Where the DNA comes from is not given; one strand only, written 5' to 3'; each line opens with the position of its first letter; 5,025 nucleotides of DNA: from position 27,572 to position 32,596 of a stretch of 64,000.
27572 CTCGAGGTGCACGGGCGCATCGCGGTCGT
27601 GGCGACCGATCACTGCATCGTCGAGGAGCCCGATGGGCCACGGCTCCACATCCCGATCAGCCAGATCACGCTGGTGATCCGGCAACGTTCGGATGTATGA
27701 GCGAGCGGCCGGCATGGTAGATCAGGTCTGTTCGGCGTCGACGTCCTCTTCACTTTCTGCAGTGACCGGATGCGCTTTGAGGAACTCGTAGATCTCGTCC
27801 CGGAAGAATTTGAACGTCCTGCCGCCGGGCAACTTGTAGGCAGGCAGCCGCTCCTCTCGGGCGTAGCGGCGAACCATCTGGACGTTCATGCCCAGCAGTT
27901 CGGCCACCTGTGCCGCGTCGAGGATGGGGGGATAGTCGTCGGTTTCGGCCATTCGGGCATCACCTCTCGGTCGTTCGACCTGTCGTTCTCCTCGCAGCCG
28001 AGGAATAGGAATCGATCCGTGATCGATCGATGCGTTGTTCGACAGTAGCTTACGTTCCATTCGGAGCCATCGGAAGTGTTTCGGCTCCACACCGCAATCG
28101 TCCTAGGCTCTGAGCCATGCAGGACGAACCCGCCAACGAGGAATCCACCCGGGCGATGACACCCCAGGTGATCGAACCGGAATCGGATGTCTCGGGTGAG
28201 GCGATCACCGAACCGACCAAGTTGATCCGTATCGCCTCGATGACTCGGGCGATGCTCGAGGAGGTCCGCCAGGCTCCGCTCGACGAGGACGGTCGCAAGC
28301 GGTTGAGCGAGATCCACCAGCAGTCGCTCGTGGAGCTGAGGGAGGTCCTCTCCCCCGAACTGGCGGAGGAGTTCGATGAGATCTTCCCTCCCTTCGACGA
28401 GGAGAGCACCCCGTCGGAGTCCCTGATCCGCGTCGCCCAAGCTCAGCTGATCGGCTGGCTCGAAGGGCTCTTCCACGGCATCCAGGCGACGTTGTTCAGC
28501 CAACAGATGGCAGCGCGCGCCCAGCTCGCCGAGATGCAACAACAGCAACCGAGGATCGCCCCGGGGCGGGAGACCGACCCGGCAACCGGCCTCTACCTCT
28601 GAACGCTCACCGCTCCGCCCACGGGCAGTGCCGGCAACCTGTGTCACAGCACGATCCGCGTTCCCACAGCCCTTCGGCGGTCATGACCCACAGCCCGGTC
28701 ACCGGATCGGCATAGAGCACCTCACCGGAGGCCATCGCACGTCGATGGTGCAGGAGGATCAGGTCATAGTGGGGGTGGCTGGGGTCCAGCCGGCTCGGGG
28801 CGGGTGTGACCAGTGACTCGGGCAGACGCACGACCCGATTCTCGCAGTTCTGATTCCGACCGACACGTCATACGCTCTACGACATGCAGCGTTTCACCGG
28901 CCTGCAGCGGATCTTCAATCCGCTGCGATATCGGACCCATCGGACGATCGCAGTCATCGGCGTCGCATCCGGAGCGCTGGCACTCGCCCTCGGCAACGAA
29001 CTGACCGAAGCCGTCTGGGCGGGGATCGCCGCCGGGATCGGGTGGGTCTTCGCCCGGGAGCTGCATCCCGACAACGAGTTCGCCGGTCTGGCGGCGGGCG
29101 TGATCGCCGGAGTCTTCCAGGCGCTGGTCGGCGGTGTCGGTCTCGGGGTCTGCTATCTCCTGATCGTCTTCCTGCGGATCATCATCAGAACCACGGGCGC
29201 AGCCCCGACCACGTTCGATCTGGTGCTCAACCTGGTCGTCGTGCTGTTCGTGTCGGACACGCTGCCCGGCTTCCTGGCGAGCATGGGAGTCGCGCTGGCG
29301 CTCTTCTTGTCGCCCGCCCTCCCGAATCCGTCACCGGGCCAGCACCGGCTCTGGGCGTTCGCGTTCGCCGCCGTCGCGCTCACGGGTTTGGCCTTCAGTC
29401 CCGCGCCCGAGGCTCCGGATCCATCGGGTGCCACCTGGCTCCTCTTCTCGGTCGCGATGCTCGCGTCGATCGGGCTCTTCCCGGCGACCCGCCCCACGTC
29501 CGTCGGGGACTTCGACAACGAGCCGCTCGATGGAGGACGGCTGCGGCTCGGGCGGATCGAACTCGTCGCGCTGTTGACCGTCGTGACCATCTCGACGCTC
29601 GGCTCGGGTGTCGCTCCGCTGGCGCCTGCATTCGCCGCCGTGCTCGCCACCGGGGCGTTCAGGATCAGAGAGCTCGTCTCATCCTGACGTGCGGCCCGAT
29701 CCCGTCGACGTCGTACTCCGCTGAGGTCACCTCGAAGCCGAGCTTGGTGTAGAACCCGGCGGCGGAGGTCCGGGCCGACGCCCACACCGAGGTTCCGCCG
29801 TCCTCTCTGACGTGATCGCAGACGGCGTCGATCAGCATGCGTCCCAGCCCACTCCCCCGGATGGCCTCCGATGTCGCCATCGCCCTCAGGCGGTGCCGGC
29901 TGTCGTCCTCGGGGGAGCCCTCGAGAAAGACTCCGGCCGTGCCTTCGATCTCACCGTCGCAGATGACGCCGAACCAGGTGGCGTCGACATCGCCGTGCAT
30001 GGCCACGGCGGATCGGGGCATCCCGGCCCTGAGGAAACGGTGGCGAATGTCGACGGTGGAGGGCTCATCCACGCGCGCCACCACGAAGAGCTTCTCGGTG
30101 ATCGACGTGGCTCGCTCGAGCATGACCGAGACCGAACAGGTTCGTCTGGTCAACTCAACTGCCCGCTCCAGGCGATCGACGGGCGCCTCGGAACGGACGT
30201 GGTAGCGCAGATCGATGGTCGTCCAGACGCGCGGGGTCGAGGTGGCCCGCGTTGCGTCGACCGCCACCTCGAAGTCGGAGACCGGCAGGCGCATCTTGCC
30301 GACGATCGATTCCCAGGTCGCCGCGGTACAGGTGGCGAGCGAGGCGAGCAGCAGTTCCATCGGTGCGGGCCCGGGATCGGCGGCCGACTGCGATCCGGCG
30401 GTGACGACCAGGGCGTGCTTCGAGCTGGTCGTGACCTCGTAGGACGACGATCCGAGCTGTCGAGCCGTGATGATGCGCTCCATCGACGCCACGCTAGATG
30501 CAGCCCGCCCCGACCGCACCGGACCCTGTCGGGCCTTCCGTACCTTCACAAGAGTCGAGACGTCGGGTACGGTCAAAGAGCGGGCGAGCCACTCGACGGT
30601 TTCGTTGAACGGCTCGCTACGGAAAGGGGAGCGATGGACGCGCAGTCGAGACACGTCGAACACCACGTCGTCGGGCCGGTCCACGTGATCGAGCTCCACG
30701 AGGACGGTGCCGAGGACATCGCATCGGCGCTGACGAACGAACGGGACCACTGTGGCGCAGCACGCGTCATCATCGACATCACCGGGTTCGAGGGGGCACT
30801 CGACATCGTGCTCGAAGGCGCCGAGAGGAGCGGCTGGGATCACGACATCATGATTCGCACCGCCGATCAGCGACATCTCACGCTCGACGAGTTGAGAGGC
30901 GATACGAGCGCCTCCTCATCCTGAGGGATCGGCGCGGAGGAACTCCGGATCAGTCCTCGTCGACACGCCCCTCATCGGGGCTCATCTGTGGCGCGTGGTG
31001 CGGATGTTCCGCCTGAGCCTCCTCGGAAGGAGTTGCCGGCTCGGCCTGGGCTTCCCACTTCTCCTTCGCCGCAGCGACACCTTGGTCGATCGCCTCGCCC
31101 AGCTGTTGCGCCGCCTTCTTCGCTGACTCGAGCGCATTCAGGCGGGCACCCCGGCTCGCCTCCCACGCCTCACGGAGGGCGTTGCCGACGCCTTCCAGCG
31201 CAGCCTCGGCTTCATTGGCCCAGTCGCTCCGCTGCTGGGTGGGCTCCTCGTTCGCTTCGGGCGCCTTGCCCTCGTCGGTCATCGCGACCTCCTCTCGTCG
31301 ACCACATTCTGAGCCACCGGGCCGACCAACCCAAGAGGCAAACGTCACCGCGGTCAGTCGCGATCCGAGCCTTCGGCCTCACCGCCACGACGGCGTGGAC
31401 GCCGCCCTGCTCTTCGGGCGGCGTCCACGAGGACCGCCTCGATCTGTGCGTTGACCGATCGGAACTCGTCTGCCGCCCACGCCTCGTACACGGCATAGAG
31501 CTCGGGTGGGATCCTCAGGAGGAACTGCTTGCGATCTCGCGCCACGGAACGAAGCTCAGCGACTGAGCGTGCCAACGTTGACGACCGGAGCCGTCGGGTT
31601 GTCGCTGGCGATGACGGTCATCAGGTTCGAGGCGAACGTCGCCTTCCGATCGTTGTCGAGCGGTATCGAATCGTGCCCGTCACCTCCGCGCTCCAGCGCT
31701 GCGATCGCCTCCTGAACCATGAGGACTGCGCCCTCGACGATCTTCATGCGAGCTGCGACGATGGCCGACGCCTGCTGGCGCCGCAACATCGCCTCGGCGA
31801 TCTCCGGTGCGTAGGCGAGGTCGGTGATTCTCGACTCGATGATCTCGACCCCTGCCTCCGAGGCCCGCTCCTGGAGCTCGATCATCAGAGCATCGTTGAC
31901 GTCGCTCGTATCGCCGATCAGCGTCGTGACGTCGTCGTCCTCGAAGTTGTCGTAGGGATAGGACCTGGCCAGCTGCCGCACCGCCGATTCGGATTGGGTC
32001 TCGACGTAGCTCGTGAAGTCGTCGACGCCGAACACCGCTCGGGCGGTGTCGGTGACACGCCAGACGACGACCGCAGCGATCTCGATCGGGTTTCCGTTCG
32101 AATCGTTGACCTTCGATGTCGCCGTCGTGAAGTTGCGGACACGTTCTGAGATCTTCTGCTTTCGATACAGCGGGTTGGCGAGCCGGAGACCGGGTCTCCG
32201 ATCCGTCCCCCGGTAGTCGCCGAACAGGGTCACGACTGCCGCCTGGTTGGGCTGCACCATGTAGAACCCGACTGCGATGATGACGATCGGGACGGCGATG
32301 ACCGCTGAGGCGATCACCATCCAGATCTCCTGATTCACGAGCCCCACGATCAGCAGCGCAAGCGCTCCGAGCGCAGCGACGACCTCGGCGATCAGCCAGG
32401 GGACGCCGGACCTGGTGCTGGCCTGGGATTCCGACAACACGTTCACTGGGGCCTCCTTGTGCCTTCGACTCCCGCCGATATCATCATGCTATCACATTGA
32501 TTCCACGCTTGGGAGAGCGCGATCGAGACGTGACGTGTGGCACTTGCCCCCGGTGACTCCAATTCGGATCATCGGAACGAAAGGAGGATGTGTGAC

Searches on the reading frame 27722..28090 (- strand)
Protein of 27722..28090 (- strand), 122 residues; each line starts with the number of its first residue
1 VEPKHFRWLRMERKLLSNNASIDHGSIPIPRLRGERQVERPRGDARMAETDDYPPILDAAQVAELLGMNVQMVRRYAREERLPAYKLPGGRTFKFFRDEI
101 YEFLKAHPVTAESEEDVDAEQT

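Call 105: search_protein_families(library=pfam, proteins=[window:27722-28090:-], max_evalue=0.01)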
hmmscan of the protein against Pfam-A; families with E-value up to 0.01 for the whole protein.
window:27722-28090:- (122 aa): 3 families
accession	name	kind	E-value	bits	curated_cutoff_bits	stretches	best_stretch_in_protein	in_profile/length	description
PF12728.13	HTH_17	-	2.4e-09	37.8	27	1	57-106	2-49/51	Helix-turn-helix domain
PF00376.29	MerR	-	1.8e-05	24.9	28.2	1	61-91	4-35/38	MerR family regulatory protein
PF13411.12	MerR_1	-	0.0057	17.2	21.6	0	60-91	4-35/69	MerR HTH family regulatory protein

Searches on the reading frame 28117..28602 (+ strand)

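Call 57: search_protein_families(library=pfam, proteins=[window:28117-28602:+], max_evalue=0.001)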
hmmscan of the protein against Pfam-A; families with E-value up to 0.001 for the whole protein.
window:28117-28602:+ (161 aa): 1 family
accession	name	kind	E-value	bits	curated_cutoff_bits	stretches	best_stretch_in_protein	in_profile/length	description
PF10759.14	BPA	-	2.3e-51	174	29.5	1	24-147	13-136/161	Bacterial proteasome activator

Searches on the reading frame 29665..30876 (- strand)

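Call 58: search_protein_families(library=pfam, proteins=[window:29665-30876:-], max_evalue=0.001)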
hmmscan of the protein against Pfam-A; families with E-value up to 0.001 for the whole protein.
window:29665-30876:- (403 aa): 5 families
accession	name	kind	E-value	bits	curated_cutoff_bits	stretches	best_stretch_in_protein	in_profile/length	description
PF02566.24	OsmC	-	1.8e-20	73.7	27.5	1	167-261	3-99/100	OsmC-like protein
PF13673.13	Acetyltransf_10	-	2.6e-12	47.3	23.6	1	300-402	32-127/128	Acetyltransferase (GNAT) domain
PF00583.31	Acetyltransf_1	-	4.7e-11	43.4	20.7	1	295-381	29-116/116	Acetyltransferase (GNAT) family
PF13508.13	Acetyltransf_7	-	4.8e-10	40.1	27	1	303-383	7-84/84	Acetyltransferase (GNAT) domain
PF08445.16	FR47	-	2.4e-07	31.1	22.1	1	330-388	24-84/86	FR47-like protein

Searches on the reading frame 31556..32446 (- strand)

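Call 58: search_protein_families(library=pfam, proteins=[window:31556-32446:-], max_evalue=0.001)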
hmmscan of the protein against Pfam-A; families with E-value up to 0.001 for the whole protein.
window:31556-32446:- (296 aa): 2 families
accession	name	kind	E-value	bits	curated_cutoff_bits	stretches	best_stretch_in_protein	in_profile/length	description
PF01145.31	Band_7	-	1.5e-24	87.4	23.6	1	63-236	2-171/176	SPFH domain / Band 7 family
PF21810.3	DUF6880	-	0.00084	18.9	27.3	1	124-232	99-213/472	Family of unknown function (DUF6880)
